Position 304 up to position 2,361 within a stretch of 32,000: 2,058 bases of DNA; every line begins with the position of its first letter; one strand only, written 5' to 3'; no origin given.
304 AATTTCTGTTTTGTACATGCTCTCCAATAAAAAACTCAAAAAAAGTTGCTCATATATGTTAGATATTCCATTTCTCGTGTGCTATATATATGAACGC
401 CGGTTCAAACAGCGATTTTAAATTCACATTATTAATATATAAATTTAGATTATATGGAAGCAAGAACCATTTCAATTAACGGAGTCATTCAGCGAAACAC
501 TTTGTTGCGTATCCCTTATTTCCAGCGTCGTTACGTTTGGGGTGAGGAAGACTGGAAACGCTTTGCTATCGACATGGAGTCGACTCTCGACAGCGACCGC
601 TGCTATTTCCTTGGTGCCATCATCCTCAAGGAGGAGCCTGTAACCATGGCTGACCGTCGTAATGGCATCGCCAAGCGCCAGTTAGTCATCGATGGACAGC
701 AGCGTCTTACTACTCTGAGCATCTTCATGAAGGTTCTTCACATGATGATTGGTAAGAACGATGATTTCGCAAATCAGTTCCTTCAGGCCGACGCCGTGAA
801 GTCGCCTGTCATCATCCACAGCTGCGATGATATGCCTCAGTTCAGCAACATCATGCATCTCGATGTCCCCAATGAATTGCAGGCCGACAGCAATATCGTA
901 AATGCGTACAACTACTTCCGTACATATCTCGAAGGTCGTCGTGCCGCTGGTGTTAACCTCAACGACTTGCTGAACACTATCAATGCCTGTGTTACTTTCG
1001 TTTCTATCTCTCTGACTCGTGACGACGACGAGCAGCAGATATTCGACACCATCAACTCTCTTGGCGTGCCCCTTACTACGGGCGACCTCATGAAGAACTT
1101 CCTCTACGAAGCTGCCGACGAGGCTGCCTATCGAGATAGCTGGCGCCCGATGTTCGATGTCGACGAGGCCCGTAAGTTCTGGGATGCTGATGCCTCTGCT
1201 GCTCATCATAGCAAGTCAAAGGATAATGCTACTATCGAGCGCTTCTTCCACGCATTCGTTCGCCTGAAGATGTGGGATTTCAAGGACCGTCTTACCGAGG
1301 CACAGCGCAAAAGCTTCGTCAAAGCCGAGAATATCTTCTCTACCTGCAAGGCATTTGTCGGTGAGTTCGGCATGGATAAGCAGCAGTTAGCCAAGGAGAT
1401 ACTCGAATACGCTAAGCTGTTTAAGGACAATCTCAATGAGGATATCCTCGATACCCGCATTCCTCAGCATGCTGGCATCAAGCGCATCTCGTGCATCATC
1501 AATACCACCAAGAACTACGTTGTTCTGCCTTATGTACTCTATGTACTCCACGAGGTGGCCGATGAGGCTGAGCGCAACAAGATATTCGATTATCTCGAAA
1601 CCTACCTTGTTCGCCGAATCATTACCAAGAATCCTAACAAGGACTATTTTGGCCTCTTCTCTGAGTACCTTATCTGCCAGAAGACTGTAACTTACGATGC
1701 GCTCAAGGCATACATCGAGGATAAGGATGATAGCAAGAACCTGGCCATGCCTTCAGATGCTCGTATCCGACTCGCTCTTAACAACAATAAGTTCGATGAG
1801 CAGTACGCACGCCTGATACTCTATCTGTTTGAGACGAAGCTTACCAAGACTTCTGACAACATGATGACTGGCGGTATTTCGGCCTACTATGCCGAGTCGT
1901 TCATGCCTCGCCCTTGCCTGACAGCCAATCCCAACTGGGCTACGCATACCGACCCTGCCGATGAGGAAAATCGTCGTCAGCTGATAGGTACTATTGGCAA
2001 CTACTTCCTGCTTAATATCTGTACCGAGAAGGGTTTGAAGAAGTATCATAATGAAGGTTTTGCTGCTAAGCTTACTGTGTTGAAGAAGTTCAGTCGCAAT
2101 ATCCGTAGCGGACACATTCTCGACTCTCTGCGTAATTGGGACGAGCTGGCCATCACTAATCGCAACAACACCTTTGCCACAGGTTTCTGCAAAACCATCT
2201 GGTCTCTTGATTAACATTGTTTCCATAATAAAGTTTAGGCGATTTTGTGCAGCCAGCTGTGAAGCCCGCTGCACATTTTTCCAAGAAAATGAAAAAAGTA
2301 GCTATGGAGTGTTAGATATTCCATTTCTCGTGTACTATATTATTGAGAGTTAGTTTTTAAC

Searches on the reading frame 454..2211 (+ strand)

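Call 12: search_protein_families(library=pfam, proteins=[window:454-2211:+], max_evalue=0.001)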
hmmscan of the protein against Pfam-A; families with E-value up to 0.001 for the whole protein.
window:454-2211:+ (586 aa): 2 families
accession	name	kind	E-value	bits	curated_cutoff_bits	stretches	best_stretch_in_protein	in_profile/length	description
PF03235.19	GmrSD_N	-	1.2e-34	120.6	33.2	1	11-217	4-198/199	GmrSD restriction endonuclease, N-terminal domain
PF07510.16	GmrSD_C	-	2.9e-05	24.4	23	1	433-575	2-136/138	GmrSD restriction endonucleases, C-terminal domain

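Call 13: search_protein_families(library=padloc, proteins=[window:454-2211:+], max_evalue=0.001)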
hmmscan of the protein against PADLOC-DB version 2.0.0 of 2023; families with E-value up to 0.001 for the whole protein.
window:454-2211:+ (586 aa): 28 families (the best 25 are shown)
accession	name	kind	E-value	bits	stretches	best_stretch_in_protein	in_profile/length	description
PDLC02693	Orf5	-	3.5e-47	159.6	1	11-583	2-542/543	Orf5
PDLC04155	HEC-06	-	1.7e-36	123.8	1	3-585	7-560/562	-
PDLC04154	HEC-06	-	5.7e-36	122.3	2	1-99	7-100/569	-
PDLC04157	HEC-06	-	2.2e-35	120.3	1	6-579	12-552/558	-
PDLC02700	Orf5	-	2.2e-32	110.6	1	10-581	4-554/555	Orf5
PDLC02687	Orf5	-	2.6e-27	93.8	2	4-100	4-95/543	Orf5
PDLC02695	Orf5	-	4.8e-21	72.8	2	2-96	4-99/601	Orf5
PDLC02701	Orf5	-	5.7e-17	59.4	1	7-100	9-104/596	Orf5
PDLC02702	Orf5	-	1.4e-16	58.5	1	20-421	5-383/543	Orf5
PDLC02692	Orf5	-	3.6e-15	53.7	1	18-226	8-222/558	Orf5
PDLC03655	mREase_IV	-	1.4e-14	51.5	2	1-94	1-97/629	Type IV methyl-directed restriction enzyme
PDLC02691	Orf5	-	4.3e-14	50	2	15-98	18-93/579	Orf5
PDLC04156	HEC-06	-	1.5e-13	48.2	2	11-104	14-100/562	-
PDLC02698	Orf5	-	2.2e-13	47.8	1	12-98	14-92/573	Orf5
PDLC02790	SspE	-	2.9e-13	46.7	1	19-101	17-108/776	SspE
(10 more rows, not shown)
